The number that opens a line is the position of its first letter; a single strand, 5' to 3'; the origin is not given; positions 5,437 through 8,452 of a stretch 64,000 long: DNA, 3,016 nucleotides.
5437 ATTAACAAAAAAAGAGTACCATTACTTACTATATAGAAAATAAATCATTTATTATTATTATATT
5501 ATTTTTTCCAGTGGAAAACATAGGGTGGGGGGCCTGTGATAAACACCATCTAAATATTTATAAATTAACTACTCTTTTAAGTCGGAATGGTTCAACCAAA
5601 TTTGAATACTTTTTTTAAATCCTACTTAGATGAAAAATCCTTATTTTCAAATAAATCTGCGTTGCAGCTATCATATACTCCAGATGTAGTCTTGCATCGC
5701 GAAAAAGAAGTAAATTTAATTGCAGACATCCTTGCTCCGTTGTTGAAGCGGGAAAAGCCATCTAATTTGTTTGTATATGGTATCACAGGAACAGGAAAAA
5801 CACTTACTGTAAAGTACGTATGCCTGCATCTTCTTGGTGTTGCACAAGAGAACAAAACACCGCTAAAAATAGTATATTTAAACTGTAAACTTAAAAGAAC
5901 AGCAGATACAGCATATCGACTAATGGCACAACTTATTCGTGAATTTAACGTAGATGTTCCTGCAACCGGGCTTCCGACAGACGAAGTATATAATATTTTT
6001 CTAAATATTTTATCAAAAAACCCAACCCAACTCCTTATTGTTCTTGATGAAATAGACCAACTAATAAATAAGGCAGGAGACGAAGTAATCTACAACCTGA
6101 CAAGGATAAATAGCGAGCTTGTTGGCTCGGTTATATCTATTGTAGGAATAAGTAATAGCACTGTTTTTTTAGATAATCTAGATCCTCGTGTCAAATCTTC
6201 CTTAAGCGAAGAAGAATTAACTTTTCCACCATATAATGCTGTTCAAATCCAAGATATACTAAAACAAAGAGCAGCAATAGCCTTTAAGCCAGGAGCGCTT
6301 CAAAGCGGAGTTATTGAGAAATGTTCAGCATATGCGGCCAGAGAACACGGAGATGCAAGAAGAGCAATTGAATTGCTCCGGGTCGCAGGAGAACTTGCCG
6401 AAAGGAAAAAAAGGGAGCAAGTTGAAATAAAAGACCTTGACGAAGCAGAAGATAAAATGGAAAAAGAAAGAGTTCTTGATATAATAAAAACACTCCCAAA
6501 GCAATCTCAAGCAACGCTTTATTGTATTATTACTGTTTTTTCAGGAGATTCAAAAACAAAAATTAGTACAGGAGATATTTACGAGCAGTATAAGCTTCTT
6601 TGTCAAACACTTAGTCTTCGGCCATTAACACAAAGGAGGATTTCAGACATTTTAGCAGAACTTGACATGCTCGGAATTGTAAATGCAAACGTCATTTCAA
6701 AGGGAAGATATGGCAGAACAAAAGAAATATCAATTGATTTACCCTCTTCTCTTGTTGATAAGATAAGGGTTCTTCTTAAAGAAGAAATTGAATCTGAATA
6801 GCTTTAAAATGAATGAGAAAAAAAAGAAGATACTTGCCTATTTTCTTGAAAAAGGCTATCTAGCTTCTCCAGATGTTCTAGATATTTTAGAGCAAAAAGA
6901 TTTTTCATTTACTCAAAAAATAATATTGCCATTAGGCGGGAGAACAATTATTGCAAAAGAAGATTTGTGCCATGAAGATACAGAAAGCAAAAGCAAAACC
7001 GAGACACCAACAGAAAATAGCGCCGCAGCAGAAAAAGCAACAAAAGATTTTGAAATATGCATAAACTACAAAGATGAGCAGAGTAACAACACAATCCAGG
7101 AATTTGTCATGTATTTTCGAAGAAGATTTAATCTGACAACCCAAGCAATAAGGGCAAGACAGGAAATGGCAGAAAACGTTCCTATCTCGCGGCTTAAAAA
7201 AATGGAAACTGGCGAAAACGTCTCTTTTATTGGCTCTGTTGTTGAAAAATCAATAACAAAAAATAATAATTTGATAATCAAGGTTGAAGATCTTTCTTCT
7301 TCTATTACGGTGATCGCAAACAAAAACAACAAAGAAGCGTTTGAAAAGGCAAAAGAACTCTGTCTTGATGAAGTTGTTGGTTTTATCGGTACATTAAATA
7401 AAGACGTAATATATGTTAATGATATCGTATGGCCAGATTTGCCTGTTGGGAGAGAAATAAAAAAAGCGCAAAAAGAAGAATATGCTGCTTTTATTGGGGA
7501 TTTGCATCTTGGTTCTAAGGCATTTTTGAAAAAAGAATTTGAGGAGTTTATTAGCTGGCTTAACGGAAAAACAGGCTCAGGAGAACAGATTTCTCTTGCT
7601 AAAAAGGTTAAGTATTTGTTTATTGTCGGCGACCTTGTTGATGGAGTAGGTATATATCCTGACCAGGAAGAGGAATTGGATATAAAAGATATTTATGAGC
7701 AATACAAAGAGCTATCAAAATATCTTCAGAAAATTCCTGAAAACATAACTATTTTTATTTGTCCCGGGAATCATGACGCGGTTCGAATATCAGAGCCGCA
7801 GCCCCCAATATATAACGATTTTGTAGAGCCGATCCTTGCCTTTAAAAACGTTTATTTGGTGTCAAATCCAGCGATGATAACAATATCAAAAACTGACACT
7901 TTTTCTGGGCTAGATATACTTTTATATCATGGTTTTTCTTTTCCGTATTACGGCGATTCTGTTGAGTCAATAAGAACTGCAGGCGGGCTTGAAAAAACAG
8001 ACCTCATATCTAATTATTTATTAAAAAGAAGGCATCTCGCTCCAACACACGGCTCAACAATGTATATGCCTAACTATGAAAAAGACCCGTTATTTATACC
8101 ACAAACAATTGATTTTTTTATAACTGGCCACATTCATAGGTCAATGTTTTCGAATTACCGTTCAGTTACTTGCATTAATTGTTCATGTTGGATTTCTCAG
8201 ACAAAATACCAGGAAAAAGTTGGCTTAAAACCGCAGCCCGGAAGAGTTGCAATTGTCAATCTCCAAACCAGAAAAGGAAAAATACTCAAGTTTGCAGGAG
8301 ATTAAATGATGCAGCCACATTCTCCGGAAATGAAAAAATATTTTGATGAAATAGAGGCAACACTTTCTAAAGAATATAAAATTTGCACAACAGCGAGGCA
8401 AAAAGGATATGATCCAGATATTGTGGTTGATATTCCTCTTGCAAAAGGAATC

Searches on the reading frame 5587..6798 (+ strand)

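Call 34: search_protein_families(library=ncbifam, proteins=[window:5587-6798:+], max_evalue=0.00001)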
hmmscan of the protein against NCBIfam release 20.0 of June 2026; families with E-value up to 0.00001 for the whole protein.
window:5587-6798:+ (404 aa): 6 families
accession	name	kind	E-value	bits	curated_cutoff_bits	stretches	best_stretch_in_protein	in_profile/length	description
NF001625.0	PRK00411.1-3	equivalog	2.4e-149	497.5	501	1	4-393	5-392/415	ORC1-type DNA replication protein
TIGR02928.1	TIGR02928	subfamily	1e-123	412.8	181.3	1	19-382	1-365/366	orc1/cdc6 family replication initiation protein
NF001623.0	PRK00411.1-1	equivalog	9.6e-65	218.9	311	1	8-399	6-401/411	ORC1-type DNA replication protein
NF001624.0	PRK00411.1-2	subfamily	1.3e-60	205.2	354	1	16-391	10-369/374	ORC1-type DNA replication protein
NF001626.0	PRK00411.1-5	equivalog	3.3e-43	147.9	417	1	16-385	13-365/374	ORC1-type DNA replication protein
NF047389.1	ATPase_Sll1717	subfamily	9.5e-06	25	75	0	258-371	318-418/454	P-loop ATPase, Sll1717 family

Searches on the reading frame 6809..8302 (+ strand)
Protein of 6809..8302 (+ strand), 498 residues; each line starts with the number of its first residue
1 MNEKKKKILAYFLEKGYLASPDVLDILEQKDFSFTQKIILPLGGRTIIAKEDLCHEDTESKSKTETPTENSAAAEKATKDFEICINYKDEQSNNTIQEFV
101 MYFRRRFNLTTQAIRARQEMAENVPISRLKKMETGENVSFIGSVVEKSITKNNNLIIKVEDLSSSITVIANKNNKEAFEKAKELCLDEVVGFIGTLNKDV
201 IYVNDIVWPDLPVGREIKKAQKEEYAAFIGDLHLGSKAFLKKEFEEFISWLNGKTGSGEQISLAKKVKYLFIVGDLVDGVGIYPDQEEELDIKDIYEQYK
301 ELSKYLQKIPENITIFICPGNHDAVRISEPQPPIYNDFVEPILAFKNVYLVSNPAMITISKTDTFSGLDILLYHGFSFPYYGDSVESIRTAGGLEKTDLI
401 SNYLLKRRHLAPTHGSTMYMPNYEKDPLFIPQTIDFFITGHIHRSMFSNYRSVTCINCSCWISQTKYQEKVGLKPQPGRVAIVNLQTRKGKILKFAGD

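Call 34: search_protein_families(library=ncbifam, proteins=[window:6809-8302:+], max_evalue=0.00001)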
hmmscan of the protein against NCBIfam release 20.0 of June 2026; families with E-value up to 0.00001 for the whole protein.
window:6809-8302:+ (498 aa): 5 families
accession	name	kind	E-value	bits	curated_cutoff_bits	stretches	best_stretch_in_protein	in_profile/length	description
NF003118.0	PRK04036.1-3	equivalog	7.2e-135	450.6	445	1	3-495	3-479/481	DNA-directed DNA polymerase II small subunit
NF003120.0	PRK04036.1-5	equivalog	6.1e-114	381.4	671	1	53-495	115-546/547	DNA-directed DNA polymerase II small subunit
NF003119.0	PRK04036.1-4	equivalog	1.3e-103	347.5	823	1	92-493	189-579/590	DNA-directed DNA polymerase II small subunit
NF003117.0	PRK04036.1-2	equivalog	1.3e-87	294.7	993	1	95-495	253-644/650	DNA-directed DNA polymerase II small subunit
NF003116.0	PRK04036.1-1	equivalog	2e-86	290.8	425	1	52-495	104-529/530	DNA-directed DNA polymerase II small subunit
